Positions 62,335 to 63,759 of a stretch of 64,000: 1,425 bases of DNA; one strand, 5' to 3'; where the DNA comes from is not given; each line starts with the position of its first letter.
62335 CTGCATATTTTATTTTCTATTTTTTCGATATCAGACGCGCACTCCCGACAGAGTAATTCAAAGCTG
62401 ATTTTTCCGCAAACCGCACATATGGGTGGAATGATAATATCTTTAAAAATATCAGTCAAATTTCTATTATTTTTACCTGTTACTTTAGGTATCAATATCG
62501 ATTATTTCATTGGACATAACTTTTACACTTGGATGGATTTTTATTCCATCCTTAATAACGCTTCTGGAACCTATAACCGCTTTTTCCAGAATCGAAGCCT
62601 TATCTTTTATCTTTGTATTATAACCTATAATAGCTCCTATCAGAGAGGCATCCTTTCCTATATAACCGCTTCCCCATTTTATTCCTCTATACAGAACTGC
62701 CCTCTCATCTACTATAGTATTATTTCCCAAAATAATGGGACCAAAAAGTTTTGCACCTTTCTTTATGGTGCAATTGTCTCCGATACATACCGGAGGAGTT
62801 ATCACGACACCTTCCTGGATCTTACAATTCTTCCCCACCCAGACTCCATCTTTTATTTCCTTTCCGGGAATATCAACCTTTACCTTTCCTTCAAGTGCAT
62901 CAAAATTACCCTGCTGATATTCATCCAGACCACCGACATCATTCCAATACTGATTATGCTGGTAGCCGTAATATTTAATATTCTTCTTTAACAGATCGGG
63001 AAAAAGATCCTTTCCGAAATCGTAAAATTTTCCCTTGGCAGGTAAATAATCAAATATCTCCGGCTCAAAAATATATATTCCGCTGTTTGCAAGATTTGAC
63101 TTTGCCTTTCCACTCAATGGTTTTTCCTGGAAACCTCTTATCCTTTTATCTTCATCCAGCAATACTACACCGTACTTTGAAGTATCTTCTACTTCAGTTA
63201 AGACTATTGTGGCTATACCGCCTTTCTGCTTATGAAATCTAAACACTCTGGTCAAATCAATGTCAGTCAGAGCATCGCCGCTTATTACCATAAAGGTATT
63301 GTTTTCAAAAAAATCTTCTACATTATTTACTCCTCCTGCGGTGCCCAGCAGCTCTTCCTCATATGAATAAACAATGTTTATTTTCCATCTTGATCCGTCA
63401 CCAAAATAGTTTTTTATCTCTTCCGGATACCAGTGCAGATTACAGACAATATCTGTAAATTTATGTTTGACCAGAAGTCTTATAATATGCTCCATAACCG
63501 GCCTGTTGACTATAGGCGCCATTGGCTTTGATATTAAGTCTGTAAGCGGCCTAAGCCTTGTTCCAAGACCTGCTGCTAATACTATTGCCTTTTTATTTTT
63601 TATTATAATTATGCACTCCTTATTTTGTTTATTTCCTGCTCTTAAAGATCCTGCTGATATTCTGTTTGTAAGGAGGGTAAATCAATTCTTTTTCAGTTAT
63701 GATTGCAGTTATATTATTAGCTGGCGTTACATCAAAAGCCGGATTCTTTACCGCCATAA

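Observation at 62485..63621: Second gene with a forced AUU/AUA start: nucleotidyltransferase with the same SD-6nt-ATT geometry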

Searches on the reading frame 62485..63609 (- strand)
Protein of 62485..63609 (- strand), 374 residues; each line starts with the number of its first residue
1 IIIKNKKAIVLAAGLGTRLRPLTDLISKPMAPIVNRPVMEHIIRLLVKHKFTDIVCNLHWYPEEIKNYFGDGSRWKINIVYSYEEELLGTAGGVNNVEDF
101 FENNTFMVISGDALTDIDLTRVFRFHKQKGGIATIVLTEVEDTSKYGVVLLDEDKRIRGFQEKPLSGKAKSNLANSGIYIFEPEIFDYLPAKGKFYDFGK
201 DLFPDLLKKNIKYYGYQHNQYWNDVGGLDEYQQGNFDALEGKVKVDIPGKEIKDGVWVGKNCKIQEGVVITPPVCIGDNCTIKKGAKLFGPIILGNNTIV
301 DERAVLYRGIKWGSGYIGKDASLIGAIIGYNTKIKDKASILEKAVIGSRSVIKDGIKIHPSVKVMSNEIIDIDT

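Call 5: search_protein_families(library=pfam, proteins=[window:62485-63609:-], max_evalue=0.01)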
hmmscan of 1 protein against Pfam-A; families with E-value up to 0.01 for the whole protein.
window:62485-63609:- (374 aa): 7 families
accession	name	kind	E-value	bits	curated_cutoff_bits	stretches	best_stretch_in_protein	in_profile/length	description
PF00483.29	NTP_transferase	-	1.4e-53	182.4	21.2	1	7-236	1-240/245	Nucleotidyl transferase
PF00132.30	Hexapep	-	4.6e-13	48.7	27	3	255-288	1-34/36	Bacterial transferase hexapeptide (six repeats)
PF25084.1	LbH_EIF2B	-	1.6e-10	41.3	54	1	255-358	3-105/105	EIF2B subunit epsilon LbH domain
PF14602.12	Hexapep_2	-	9.6e-07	28.9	27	0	252-271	16-33/34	Hexapeptide repeat of succinyl-transferase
PF12804.13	NTP_transf_3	-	1.9e-06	28.6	27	1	8-113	1-96/160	MobA-like NTP transferase domain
PF24894.1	Hexapep_GlmU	-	0.0022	18.5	23.3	0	293-340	36-83/104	GlmU-like, C-terminal hexapeptide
PF25247.1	LbH_GLGC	-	0.0098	16.3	27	0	323-362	13-50/135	GLGC left-handed parallel beta-helix domain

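Call 6: search_protein_families(library=ncbifam, proteins=[window:62485-63609:-], max_evalue=0.001)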
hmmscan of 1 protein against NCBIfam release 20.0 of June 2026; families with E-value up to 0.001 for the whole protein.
window:62485-63609:- (374 aa): 43 families (the best 25 are shown)
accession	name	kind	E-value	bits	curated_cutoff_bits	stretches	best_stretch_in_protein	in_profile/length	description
NF052502.1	man1P_GTase_Rv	exception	5.8e-63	212.9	440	1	7-366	2-344/352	mannose-1-phosphate guanylyltransferase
TIGR03992.1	Arch_glmU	subfamily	1.4e-52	178.9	292.1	1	7-300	2-293/393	bifunctional sugar-1-phosphate nucleotidylyltransferase/acetyltransferase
TIGR01208.1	rmlA_long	equivalog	1.6e-49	168.7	320.25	1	7-352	1-351/353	glucose-1-phosphate thymidylyltransferase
NF045761.1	NAMPUrTaseMurU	equivalog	1.4e-38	133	250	1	7-232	2-221/226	N-acetylmuramate alpha-1-phosphate uridylyltransferase MurU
NF003670.0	PRK05293.1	equivalog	8.9e-38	130.2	470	1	7-363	6-363/382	glucose-1-phosphate adenylyltransferase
NF041173.1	Sug_nt_acttase_Thmprot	equivalog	7e-36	124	600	1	7-298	2-291/405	bifunctional sugar-1-phosphate nucleotidylyltransferase/acetyltransferase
NF049965.1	GlMnHpPGnyltfHddC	equivalog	8.1e-36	123.7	300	1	6-232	1-215/221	D-glycero-D-manno-heptose 1-phosphate guanosyltransferase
TIGR02091.1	glgC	equivalog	6.1e-35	120.9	424.9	1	8-340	3-362/364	glucose-1-phosphate adenylyltransferase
TIGR02623.1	G1P_cyt_trans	equivalog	4.2e-29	101.8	300.25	2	75-228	93-235/255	glucose-1-phosphate cytidylyltransferase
NF041313.1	UDPGP_AglF_Halo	equivalog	1.2e-28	100.2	400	1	7-187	2-180/234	UTP--glucose-1-phosphate uridylyltransferase AglF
NF001947.0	PRK00725.1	subfamily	2e-23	82.8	470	1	100-357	124-392/426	glucose-1-phosphate adenylyltransferase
TIGR01099.1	galU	equivalog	7.9e-23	81.4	326.8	2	77-190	94-215/261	UTP--glucose-1-phosphate uridylyltransferase GalU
NF002023.0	PRK00844.1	subfamily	8.4e-23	80.8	458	1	102-340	117-381/408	glucose-1-phosphate adenylyltransferase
NF002772.0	PRK02862.1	equivalog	1.3e-22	80.1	537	2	168-237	202-271/429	glucose-1-phosphate adenylyltransferase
TIGR01207.1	rmlA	equivalog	1.4e-22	80.1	360.65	1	7-188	1-182/286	glucose-1-phosphate thymidylyltransferase RfbA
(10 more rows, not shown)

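Call 7: find_homologous_proteins(query=window:62485-63609:-, max_evalue=1e-20)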
Query window:62485-63609:- (374 aa): 7604 proteins with E <= 1e-20 among 8000 candidates; the best 120 are listed.
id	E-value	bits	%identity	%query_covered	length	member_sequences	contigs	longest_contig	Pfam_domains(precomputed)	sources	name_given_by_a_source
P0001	5.5e-239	810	94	100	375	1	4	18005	PF00483.30,PF14602.13,PF00132.31,PF25087.2,PF25084.2,PF12804.14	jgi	jgi:NDP-sugar pyrophosphorylase family protein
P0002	1.7e-238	809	95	99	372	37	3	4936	PF00483.30,PF14602.13,PF00132.31,PF25087.2,PF25084.2,PF12804.14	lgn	-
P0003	4.6e-220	748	85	99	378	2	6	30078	PF00483.30,PF14602.13,PF00132.31,PF25087.2,PF25084.2,PF12804.14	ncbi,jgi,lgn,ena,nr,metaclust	ncbi:MAG: hypothetical protein COT09_03110 [Candidatus Hydromicrobium americanum]|nr:MAG: hypothetic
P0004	8.8e-220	747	87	98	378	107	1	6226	PF00483.30,PF14602.13,PF00132.31,PF25087.2,PF25084.2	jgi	-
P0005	9.9e-218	740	85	99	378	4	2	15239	PF00483.30,PF14602.13,PF00132.31,PF25087.2,PF25084.2,PF12804.14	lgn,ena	-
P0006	1.4e-217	740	86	98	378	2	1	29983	PF00483.30,PF14602.13,PF00132.31,PF25087.2,PF25084.2,PF12804.14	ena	-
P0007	2.1e-217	739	85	98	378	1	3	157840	PF00483.30,PF14602.13,PF00132.31,PF25087.2,PF25084.2,PF12804.14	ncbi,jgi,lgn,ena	ncbi:MAG TPA: NDP-sugar synthase [Candidatus Hydromicrobium sp.]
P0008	2.8e-217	739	84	99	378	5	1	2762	PF00483.30,PF14602.13,PF00132.31,PF25087.2,PF25084.2,PF12804.14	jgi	-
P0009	5.2e-217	738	85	99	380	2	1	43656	PF00483.30,PF14602.13,PF00132.31,PF25087.2,PF25084.2,PF12804.14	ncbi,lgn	-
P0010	4.4e-216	735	84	100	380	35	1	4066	PF00483.30,PF00132.31,PF25087.2,PF25084.2,PF12804.14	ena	-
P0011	7.5e-216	734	85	99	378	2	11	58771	PF00483.30,PF14602.13,PF00132.31,PF25087.2,PF25084.2,PF12804.14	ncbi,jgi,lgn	-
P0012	1.2e-215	734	85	98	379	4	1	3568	PF00483.30,PF00132.31,PF25087.2,PF25084.2,PF12804.14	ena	-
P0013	3.5e-215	732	84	99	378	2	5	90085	PF00483.30,PF00132.31,PF25087.2,PF25084.2,PF12804.14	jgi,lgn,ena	-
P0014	1.8e-214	730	83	99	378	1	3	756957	PF00483.30,PF14602.13,PF00132.31,PF25087.2,PF25084.2,PF12804.14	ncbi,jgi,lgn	-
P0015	6.8e-214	728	85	98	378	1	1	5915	PF00483.30,PF14602.13,PF00132.31,PF25087.2,PF25084.2,PF12804.14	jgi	jgi:mannose-1-phosphate guanylyltransferase/phosphomannomutase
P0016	8.9e-214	727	85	98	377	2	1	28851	PF00483.30,PF14602.13,PF00132.31,PF25087.2,PF25084.2,PF12804.14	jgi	-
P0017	5.8e-212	721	83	98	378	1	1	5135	PF00483.30,PF14602.13,PF00132.31,PF25087.2,PF25084.2,PF12804.14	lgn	-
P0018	6.8e-212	721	81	98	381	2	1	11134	PF00483.30,PF14602.13,PF00132.31,PF25087.2,PF25084.2,PF12804.14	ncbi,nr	ncbi:MAG: NDP-sugar synthase [Actinobacteria bacterium]|nr:NDP-sugar synthase [Actinomycetota bacter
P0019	2.0e-211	720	82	100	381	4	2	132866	PF00483.30,PF00132.31,PF25087.2,PF25084.2,PF12804.14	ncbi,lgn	-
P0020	3.5e-211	719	82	99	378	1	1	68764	PF00483.30,PF14602.13,PF00132.31,PF25087.2,PF25084.2,PF12804.14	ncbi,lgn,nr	ncbi:MAG: NDP-sugar synthase [Actinomycetota bacterium]|nr:NDP-sugar synthase [Actinomycetota bacter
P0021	1.9e-210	716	81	99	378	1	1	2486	PF00483.30,PF14602.13,PF00132.31,PF25087.2,PF25084.2,PF12804.14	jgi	-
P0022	2.3e-210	716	83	98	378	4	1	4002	PF00483.30,PF14602.13,PF00132.31,PF25087.2,PF25084.2,PF12804.14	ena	-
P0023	3.8e-210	715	83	98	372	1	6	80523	PF00483.30,PF14602.13,PF00132.31,PF25087.2,PF25084.2,PF12804.14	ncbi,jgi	jgi:NDP-sugar pyrophosphorylase family protein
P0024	6.0e-210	715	83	99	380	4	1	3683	PF00483.30,PF14602.13,PF00132.31,PF25087.2,PF25084.2,PF12804.14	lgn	-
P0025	3.0e-209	713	82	98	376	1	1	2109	PF00483.30,PF00132.31,PF25087.2,PF25084.2,PF12804.14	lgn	-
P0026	4.3e-208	709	80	99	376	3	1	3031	PF00483.30,PF14602.13,PF00132.31,PF25087.2,PF25084.2,PF12804.14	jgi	-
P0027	1.0e-207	707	82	98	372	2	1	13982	PF00483.30,PF14602.13,PF00132.31,PF25087.2,PF25084.2,PF12804.14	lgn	-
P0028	1.1e-207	707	80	99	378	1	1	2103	PF00483.30,PF00132.31,PF25087.2,PF25084.2,PF12804.14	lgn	-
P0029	2.6e-207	706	80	99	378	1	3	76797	PF00483.30,PF00132.31,PF25087.2,PF25084.2,PF12804.14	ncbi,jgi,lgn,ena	-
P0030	4.4e-207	705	80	99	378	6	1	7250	PF00483.30,PF00132.31,PF25087.2,PF25084.2,PF12804.14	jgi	-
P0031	7.3e-207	705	80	99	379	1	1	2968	PF00483.30,PF00132.31,PF25087.2,PF25084.2,PF12804.14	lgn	-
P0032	1.5e-206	704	80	99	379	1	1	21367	PF00483.30,PF00132.31,PF25087.2,PF25084.2,PF12804.14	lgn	-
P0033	1.7e-206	703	80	99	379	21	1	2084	PF00483.30,PF00132.31,PF25087.2,PF25084.2,PF12804.14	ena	-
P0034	1.8e-206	703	80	99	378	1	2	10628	PF00483.30,PF00132.31,PF25087.2,PF25084.2,PF12804.14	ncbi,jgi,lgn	ncbi:MAG: NDP-sugar synthase [Candidatus Humimicrobiaceae bacterium]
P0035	1.9e-206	703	80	99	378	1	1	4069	PF00483.30,PF00132.31,PF25087.2,PF25084.2,PF12804.14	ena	-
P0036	2.2e-206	703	80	99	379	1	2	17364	PF00483.30,PF00132.31,PF25087.2,PF25084.2,PF12804.14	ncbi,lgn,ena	-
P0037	4.6e-206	702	80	99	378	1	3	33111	PF00483.30,PF00132.31,PF25087.2,PF25084.2,PF12804.14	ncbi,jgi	jgi:NDP-sugar pyrophosphorylase family protein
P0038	9.5e-206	701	80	99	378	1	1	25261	PF00483.30,PF00132.31,PF25087.2,PF25084.2,PF12804.14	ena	-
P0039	9.6e-206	701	80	99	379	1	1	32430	PF00483.30,PF00132.31,PF25087.2,PF25084.2,PF12804.14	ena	-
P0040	1.1e-205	701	80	99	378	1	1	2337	PF00483.30,PF00132.31,PF25087.2,PF25084.2,PF12804.14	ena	-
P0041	1.2e-205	701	80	99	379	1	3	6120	PF00483.30,PF00132.31,PF25087.2,PF25084.2,PF12804.14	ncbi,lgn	-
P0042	1.9e-205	700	80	99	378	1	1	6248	PF00483.30,PF00132.31,PF25087.2,PF25084.2,PF12804.14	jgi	-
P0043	1.9e-205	700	80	99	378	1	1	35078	PF00483.30,PF00132.31,PF25087.2,PF25084.2,PF12804.14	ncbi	ncbi:sugar phosphate nucleotidyltransferase [Actinomycetota bacterium]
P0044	2.2e-205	700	80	99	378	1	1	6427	PF00483.30,PF00132.31,PF25087.2,PF25084.2,PF12804.14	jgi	-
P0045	2.2e-205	700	80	99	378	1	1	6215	PF00483.30,PF00132.31,PF25087.2,PF25084.2,PF12804.14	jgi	-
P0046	2.2e-205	700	80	99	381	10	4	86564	PF00483.30,PF00132.31,PF25087.2,PF25084.2,PF12804.14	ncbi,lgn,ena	-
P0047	3.5e-205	699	80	99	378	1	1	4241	PF00483.30,PF00132.31,PF25087.2,PF25084.2,PF12804.14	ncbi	-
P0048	3.6e-205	699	80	99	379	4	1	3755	PF00483.30,PF00132.31,PF25087.2,PF25084.2,PF12804.14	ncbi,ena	-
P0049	4.1e-205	699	79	99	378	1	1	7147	PF00483.30,PF00132.31,PF25087.2,PF25084.2,PF12804.14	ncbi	ncbi:MAG: NDP-sugar synthase [Candidatus Humimicrobiaceae bacterium]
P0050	5.0e-205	699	80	99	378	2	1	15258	PF00483.30,PF00132.31,PF25087.2,PF25084.2,PF12804.14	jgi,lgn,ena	-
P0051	5.1e-205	699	80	99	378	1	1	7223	PF00483.30,PF00132.31,PF25087.2,PF25084.2,PF12804.14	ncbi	-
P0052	7.1e-205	698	80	99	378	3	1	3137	PF00483.30,PF00132.31,PF25087.2,PF25084.2,PF12804.14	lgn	-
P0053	8.0e-205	698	79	99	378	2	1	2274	PF00483.30,PF00132.31,PF25087.2,PF25084.2,PF12804.14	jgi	jgi:NDP-sugar pyrophosphorylase family protein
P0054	1.1e-204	697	79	99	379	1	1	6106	PF00483.30,PF00132.31,PF25087.2,PF25084.2,PF12804.14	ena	-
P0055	1.6e-204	697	79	99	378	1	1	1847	PF00483.30,PF00132.31,PF25087.2,PF25084.2,PF12804.14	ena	-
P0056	3.1e-204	696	79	99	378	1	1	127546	PF00483.30,PF00132.31,PF25087.2,PF25084.2,PF12804.14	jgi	jgi:mannose-1-phosphate guanylyltransferase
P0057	4.1e-204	696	80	99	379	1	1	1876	PF00483.30,PF00132.31,PF25087.2,PF25084.2,PF12804.14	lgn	-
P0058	5.6e-204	695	80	99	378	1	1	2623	PF00483.30,PF00132.31,PF25087.2,PF25084.2,PF12804.14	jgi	jgi:NDP-sugar pyrophosphorylase family protein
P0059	7.1e-204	695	78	99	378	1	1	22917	PF00483.30,PF00132.31,PF25087.2,PF25084.2,PF12804.14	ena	-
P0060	2.5e-203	693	79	99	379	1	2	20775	PF00483.30,PF00132.31,PF25087.2,PF25084.2,PF12804.14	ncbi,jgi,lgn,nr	ncbi:MAG TPA: hypothetical protein DCP02_07120 [Actinobacteria bacterium]|nr:hypothetical protein [A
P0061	2.8e-203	693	78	99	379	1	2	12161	PF00483.30,PF00132.31,PF25087.2,PF25084.2,PF12804.14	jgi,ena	-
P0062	4.9e-203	692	78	99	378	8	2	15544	PF00483.30,PF00132.31,PF25087.2,PF25084.2,PF12804.14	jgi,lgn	-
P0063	1.1e-202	691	79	99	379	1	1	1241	PF00483.30,PF00132.31,PF25087.2,PF25084.2,PF12804.14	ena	-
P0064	1.2e-202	691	78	99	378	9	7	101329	PF00483.30,PF00132.31,PF25087.2,PF25084.2,PF12804.14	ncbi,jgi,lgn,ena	-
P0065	2.4e-202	690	81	97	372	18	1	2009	PF00483.30,PF00132.31,PF25087.2,PF25084.2,PF12804.14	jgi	jgi:NDP-sugar pyrophosphorylase family protein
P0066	2.4e-202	690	79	99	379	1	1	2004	PF00483.30,PF00132.31,PF25087.2,PF25084.2,PF12804.14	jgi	-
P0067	3.1e-202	689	79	99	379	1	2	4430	PF00483.30,PF00132.31,PF25087.2,PF25084.2,PF12804.14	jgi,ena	-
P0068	4.0e-202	689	78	99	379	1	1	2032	PF00483.30,PF00132.31,PF25087.2,PF25084.2,PF12804.14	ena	-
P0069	5.4e-202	689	79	99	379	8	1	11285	PF00483.30,PF00132.31,PF25087.2,PF25084.2,PF12804.14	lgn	-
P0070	1.5e-201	687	78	99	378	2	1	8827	PF00483.30,PF00132.31,PF25087.2,PF25084.2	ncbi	-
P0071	3.8e-201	686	78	99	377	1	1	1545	PF00483.30,PF00132.31,PF25087.2,PF25084.2,PF12804.14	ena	-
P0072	4.0e-201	686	80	98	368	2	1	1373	PF00483.30,PF00132.31,PF25087.2,PF25084.2,PF12804.14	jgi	jgi:NDP-sugar pyrophosphorylase family protein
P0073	4.6e-201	686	79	99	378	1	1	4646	PF00483.30,PF00132.31,PF25087.2,PF25084.2,PF12804.14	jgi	-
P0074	5.1e-201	685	79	99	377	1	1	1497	PF00483.30,PF00132.31,PF25087.2,PF25084.2,PF12804.14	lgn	-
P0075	6.1e-201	685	80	99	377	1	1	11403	PF00483.30,PF14602.13,PF00132.31,PF25087.2,PF25084.2,PF12804.14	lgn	-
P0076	7.2e-201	685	78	99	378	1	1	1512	PF00483.30,PF00132.31,PF25087.2,PF25084.2,PF12804.14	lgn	-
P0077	2.1e-200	683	78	99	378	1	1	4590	PF00483.30,PF00132.31,PF25087.2,PF25084.2,PF12804.14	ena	-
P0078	2.8e-200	683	79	99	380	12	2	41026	PF00483.30,PF00132.31,PF25087.2,PF25084.2,PF12804.14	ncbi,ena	-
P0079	7.4e-200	682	79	98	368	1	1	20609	PF00483.30,PF00132.31,PF25087.2,PF25084.2,PF12804.14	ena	-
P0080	7.9e-200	682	78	99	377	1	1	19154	PF00483.30,PF00132.31,PF25087.2,PF25084.2,PF12804.14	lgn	-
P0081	1.0e-199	681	78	99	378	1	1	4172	PF00483.30,PF00132.31,PF25087.2,PF25084.2,PF12804.14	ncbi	-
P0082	1.0e-199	681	79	99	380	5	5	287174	PF00483.30,PF00132.31,PF25087.2,PF25084.2,PF12804.14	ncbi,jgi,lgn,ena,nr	ncbi:MAG: NDP-sugar synthase [Actinomycetota bacterium]|nr:NDP-sugar synthase [Actinomycetota bacter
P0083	4.3e-199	679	81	98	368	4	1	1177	PF00483.30,PF00132.31,PF25087.2,PF25084.2,PF12804.14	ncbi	-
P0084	4.3e-199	679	80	98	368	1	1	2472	PF00483.30,PF00132.31,PF25087.2,PF25084.2,PF12804.14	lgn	-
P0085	4.5e-199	679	78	98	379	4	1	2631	PF00483.30,PF00132.31,PF25087.2,PF25084.2,PF12804.14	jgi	jgi:NDP-sugar pyrophosphorylase family protein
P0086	6.3e-199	679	79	98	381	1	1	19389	PF00483.30,PF00132.31,PF25087.2,PF25084.2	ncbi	-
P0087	6.4e-199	679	78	98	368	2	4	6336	PF00483.30,PF00132.31,PF25087.2,PF25084.2,PF12804.14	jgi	-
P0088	7.2e-199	678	79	97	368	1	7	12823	PF00483.30,PF00132.31,PF25087.2,PF25084.2,PF12804.14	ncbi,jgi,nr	ncbi:MAG: NDP-sugar synthase [Actinobacteria bacterium]|nr:NDP-sugar synthase [Actinomycetota bacter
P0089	1.0e-198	678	78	99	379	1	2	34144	PF00483.30,PF00132.31,PF25087.2,PF25084.2,PF12804.14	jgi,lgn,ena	-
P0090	1.9e-198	677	80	98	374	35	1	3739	PF00483.30,PF00132.31,PF25087.2,PF25084.2,PF12804.14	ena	-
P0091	8.7e-198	675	79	98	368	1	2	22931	PF00483.30,PF00132.31,PF25087.2,PF25084.2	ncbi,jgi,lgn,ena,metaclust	metaclust:\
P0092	1.0e-197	675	77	99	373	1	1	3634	PF00483.30,PF00132.31,PF25087.2,PF25084.2,PF12804.14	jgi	-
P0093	1.9e-197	674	78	98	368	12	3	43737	PF00483.30,PF00132.31,PF25087.2,PF25084.2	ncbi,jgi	-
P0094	3.0e-197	673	78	98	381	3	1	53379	PF00483.30,PF14602.13,PF00132.31,PF25087.2,PF25084.2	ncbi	ncbi:MAG: sugar phosphate nucleotidyltransferase [Actinomycetota bacterium]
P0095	6.1e-197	672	77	99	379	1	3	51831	PF00483.30,PF14602.13,PF00132.31,PF25087.2,PF25084.2,PF12804.14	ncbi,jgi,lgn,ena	-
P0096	1.1e-196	671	77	99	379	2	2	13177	PF00483.30,PF00132.31,PF25087.2,PF25084.2,PF12804.14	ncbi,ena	-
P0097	1.5e-196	671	79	98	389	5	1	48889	PF00483.30,PF00132.31,PF25087.2,PF25084.2,PF12804.14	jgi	-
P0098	1.1e-195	668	79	98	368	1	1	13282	PF00483.30,PF00132.31,PF25087.2,PF25084.2,PF12804.14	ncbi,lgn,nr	ncbi:MAG: NDP-sugar synthase [Actinobacteria bacterium]|nr:NDP-sugar synthase [Actinomycetota bacter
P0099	1.2e-195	668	78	98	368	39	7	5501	PF00483.30,PF00132.31,PF25087.2,PF25084.2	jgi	jgi:NDP-sugar pyrophosphorylase family protein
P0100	2.5e-195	667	77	98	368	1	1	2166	PF00483.30,PF00132.31,PF25087.2,PF25084.2,PF12804.14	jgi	jgi:NDP-sugar pyrophosphorylase family protein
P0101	3.1e-195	666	75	99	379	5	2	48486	PF00483.30,PF00132.31,PF25087.2,PF25084.2,PF12804.14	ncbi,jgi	-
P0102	4.9e-194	662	79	98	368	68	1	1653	PF00483.30,PF00132.31,PF25087.2,PF25084.2,PF12804.14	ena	-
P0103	5.8e-194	662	77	98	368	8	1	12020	PF00483.30,PF00132.31,PF25087.2,PF25084.2,PF12804.14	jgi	-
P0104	6.1e-194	662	78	98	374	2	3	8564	PF00483.30,PF00132.31,PF25087.2,PF25084.2,PF12804.14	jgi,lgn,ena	-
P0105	6.3e-194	662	76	98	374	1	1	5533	PF00483.30,PF00132.31,PF25087.2,PF25084.2,PF12804.14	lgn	-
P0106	1.4e-193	661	78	97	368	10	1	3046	PF00483.30,PF00132.31,PF25087.2,PF25084.2,PF12804.14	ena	-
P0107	3.8e-193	660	77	99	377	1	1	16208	PF00483.30,PF00132.31,PF25087.2,PF25084.2,PF12804.14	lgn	-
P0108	7.1e-193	659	78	98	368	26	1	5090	PF00483.30,PF00132.31,PF25087.2,PF25084.2,PF12804.14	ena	-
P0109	1.3e-191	654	77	99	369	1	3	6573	PF00483.30,PF00132.31,PF25087.2,PF25084.2,PF12804.14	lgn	-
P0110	8.1e-190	649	80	92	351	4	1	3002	PF00483.30,PF00132.31,PF25087.2,PF25084.2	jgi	jgi:NDP-sugar pyrophosphorylase family protein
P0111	1.0e-189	648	75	98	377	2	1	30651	PF00483.30,PF00132.31,PF25087.2,PF25084.2,PF12804.14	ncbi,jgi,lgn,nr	ncbi:MAG: NDP-sugar synthase [Actinomycetota bacterium]|jgi:NDP-sugar pyrophosphorylase family prote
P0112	1.3e-189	648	75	98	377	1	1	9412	PF00483.30,PF00132.31,PF25087.2,PF25084.2,PF12804.14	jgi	-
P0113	1.7e-189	647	75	98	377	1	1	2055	PF00483.30,PF00132.31,PF25087.2,PF25084.2,PF12804.14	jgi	-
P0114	5.1e-189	646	77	98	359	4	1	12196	PF00483.30,PF00132.31,PF25087.2,PF25084.2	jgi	jgi:NDP-sugar pyrophosphorylase family protein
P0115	6.3e-189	646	76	98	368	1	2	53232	PF00483.30,PF00132.31,PF25087.2,PF25084.2,PF12804.14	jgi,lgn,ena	jgi:NDP-sugar pyrophosphorylase family protein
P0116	4.5e-188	643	73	99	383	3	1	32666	PF00483.30,PF00132.31,PF25087.2,PF25084.2,PF12804.14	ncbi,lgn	-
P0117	7.6e-188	642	74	98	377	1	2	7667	PF00483.30,PF00132.31,PF25087.2,PF25084.2,PF12804.14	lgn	-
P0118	1.2e-187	641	73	98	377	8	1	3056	PF00483.30,PF00132.31,PF25087.2,PF25084.2,PF12804.14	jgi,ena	-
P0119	1.3e-187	641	74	98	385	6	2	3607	PF00483.30,PF00132.31,PF25087.2,PF25084.2,PF12804.14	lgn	-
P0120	1.6e-187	641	74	98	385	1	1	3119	PF00483.30,PF00132.31,PF25087.2,PF25084.2,PF12804.14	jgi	jgi:NDP-sugar pyrophosphorylase family protein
